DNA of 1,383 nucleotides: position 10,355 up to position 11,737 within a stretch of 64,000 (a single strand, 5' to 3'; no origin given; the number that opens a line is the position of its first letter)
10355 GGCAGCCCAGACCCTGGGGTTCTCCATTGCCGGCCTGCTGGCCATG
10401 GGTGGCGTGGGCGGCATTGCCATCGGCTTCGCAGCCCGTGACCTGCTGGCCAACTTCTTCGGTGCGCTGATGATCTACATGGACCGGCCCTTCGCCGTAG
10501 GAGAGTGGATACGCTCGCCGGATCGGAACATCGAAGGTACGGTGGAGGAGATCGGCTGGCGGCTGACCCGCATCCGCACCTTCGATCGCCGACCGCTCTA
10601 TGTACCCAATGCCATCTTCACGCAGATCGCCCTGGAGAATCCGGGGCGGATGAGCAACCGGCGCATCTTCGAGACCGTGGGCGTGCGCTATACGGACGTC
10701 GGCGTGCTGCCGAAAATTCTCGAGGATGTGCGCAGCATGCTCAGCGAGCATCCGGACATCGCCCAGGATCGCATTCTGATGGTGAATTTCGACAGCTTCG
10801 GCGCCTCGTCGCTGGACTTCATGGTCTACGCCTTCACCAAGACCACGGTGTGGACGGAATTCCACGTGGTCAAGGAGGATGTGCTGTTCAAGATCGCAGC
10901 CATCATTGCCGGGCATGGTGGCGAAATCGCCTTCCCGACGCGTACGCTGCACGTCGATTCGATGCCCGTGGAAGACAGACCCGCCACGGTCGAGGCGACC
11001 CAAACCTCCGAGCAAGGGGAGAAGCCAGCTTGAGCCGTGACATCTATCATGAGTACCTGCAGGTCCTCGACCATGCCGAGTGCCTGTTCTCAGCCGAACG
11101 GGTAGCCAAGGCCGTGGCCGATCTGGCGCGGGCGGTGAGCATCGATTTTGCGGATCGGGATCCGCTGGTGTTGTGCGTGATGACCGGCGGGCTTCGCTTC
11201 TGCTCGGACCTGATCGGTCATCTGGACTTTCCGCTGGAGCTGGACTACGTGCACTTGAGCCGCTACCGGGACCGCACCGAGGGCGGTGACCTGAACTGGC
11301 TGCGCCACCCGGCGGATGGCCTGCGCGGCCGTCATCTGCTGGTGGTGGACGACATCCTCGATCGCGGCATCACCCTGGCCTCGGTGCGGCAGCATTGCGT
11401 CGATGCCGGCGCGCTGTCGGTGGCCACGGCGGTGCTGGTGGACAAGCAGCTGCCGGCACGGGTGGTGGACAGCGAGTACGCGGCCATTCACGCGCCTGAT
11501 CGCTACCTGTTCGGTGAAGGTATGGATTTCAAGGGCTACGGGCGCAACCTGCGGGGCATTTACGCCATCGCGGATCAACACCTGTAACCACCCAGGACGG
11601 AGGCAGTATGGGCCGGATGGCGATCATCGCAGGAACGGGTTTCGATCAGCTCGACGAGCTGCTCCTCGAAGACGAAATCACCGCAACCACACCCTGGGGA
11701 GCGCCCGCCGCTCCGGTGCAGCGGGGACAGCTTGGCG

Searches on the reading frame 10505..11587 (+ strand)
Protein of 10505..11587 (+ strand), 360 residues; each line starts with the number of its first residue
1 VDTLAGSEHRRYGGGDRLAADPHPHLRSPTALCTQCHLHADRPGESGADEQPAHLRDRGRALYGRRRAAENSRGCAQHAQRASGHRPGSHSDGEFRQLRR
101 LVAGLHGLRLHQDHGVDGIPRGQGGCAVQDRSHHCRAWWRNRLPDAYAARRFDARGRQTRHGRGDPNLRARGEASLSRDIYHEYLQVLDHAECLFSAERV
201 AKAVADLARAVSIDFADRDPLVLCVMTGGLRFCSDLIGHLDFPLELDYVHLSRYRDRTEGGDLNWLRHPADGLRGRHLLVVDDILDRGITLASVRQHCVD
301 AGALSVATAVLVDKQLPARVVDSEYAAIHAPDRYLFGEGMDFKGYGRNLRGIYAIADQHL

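Call 30: search_protein_families(library=pfam, proteins=[window:10505-11587:+])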
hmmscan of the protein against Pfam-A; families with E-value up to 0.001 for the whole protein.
window:10505-11587:+ (360 aa): 1 family
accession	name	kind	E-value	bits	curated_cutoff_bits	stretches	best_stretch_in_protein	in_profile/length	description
PF00156.33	Pribosyltran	-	1.5e-16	60.6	26.3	1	195-318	6-130/158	Phosphoribosyl transferase domain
